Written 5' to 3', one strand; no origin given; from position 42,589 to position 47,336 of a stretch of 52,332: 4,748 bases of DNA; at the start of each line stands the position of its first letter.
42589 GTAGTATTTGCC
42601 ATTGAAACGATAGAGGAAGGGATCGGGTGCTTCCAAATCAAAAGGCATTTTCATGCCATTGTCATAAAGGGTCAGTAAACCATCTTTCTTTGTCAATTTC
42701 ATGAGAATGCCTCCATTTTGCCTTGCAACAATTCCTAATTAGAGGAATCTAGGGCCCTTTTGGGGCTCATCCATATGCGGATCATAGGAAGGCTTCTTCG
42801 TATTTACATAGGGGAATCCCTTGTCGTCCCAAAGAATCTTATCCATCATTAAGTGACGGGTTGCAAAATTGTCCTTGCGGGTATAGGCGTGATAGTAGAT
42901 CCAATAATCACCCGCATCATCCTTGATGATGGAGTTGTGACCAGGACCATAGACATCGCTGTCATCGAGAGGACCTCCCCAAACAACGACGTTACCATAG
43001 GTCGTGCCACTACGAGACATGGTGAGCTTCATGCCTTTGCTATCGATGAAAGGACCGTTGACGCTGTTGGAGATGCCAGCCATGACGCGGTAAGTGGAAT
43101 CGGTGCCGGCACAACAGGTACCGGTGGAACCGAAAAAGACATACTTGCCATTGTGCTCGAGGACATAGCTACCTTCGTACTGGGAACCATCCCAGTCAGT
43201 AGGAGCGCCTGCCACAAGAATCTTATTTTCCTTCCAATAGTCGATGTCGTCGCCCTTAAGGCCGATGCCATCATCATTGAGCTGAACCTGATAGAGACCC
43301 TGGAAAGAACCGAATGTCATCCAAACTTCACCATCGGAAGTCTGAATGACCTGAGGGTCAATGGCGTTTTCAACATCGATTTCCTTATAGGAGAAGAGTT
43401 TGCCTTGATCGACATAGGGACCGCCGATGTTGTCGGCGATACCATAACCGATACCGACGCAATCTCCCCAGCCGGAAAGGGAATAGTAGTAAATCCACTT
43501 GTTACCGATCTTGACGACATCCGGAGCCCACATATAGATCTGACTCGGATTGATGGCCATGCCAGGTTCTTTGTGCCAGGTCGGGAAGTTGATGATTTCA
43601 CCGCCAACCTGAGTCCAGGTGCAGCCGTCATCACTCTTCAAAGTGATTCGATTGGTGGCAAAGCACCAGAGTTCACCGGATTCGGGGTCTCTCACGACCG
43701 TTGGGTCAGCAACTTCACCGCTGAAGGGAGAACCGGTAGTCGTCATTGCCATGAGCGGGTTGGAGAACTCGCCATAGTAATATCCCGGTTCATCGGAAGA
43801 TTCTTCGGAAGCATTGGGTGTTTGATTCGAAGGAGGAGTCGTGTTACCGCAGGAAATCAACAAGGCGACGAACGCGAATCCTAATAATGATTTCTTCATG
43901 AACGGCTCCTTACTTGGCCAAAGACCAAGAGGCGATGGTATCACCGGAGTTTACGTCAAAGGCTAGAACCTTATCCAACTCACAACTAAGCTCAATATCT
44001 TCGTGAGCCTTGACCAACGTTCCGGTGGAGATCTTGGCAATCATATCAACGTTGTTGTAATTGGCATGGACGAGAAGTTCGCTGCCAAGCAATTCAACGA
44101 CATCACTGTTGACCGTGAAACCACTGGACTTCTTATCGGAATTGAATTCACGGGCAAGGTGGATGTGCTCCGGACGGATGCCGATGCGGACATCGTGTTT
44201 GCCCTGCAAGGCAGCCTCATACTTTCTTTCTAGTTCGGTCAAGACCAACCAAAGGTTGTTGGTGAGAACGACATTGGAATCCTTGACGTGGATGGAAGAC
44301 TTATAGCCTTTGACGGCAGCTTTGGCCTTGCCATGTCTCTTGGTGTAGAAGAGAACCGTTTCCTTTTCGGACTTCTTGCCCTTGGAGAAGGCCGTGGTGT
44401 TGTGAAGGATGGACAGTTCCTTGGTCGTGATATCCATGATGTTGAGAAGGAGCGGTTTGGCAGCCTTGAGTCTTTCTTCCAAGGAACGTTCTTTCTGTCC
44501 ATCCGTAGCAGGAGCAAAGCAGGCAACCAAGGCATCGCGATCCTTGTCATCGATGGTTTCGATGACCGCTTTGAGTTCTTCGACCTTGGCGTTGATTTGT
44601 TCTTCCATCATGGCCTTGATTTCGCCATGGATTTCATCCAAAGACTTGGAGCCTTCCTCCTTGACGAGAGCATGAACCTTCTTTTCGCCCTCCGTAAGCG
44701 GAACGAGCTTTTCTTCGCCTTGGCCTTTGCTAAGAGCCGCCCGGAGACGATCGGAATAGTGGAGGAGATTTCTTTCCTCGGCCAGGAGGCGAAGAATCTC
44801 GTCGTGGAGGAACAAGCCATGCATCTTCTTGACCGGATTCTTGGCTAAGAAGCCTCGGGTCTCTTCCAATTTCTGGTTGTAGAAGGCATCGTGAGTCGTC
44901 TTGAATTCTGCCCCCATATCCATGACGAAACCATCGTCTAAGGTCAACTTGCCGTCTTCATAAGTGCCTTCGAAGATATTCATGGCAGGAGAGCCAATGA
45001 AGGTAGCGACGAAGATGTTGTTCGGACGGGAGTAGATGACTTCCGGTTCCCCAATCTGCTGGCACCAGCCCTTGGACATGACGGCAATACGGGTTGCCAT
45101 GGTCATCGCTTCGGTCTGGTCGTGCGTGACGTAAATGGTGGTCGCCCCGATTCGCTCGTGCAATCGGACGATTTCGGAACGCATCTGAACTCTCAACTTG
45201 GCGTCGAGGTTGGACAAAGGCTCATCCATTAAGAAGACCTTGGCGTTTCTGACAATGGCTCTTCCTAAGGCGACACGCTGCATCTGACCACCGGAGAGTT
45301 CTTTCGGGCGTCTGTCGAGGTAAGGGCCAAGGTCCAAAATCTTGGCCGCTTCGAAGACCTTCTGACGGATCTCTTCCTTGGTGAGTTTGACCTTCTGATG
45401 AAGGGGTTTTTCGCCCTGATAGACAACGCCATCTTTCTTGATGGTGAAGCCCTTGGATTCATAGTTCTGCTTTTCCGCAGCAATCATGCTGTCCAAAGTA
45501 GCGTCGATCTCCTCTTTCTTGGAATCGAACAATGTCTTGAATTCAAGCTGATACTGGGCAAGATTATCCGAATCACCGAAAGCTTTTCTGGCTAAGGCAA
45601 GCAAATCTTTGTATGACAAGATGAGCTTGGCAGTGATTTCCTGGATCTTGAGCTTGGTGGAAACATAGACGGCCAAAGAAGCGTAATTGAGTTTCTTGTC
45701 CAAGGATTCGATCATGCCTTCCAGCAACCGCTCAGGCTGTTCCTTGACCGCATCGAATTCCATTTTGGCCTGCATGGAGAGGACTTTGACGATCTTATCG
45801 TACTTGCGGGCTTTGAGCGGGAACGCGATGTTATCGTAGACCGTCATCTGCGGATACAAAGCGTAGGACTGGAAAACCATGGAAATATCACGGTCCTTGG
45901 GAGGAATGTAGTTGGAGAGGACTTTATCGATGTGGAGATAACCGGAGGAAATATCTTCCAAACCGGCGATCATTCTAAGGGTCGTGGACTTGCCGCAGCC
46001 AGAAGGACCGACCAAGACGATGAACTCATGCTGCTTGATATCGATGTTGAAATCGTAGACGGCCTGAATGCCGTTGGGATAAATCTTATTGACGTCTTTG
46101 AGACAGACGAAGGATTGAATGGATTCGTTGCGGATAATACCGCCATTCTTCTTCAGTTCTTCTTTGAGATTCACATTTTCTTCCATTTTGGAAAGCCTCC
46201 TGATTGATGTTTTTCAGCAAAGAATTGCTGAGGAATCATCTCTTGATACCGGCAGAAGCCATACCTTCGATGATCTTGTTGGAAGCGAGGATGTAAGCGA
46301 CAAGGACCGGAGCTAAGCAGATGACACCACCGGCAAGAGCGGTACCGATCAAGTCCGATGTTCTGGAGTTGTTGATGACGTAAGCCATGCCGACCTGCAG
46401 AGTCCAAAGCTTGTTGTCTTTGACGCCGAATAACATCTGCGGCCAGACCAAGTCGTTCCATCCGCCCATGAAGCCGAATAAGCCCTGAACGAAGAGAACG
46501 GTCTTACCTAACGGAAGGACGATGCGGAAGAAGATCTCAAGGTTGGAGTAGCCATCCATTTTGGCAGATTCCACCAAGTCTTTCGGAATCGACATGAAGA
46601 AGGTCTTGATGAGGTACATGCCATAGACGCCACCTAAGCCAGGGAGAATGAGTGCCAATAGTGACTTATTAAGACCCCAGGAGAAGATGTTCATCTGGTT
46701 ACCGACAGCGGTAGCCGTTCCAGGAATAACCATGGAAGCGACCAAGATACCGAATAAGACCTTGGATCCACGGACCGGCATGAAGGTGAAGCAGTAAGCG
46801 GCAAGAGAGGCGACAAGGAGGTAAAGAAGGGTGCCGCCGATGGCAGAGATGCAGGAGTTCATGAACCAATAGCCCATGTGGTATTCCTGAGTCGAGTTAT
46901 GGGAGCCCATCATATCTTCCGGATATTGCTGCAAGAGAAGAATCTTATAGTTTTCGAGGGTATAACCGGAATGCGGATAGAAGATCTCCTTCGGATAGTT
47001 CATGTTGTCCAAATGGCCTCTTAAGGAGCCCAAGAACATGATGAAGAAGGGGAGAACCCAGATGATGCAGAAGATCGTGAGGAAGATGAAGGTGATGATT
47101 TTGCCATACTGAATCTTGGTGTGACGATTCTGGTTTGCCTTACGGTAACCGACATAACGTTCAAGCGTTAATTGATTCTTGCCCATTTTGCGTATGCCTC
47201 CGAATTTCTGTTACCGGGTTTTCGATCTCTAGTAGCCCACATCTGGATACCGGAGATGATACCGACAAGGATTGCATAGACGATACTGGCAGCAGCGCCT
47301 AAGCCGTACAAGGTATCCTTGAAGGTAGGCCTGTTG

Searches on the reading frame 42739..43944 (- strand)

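Call 10: search_protein_families(library=pfam, proteins=[window:42739-43944:-], max_evalue=0.001)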
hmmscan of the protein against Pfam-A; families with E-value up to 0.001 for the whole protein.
window:42739-43944:- (401 aa): 1 family
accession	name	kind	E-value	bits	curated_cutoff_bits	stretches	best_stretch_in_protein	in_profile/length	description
PF04616.20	Glyco_hydro_43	-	4.4e-39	135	32.2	1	75-378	7-288/288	Glycosyl hydrolases family 43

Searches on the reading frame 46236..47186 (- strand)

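Call 10: search_protein_families(library=pfam, proteins=[window:46236-47186:-], max_evalue=0.001)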
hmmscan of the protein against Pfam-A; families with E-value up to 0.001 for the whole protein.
window:46236-47186:- (316 aa): 1 family
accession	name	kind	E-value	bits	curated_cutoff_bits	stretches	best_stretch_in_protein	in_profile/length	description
PF00528.27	BPD_transp_1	-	3.3e-15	56.7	26.4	1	124-301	3-175/184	Binding-protein-dependent transport system inner membrane component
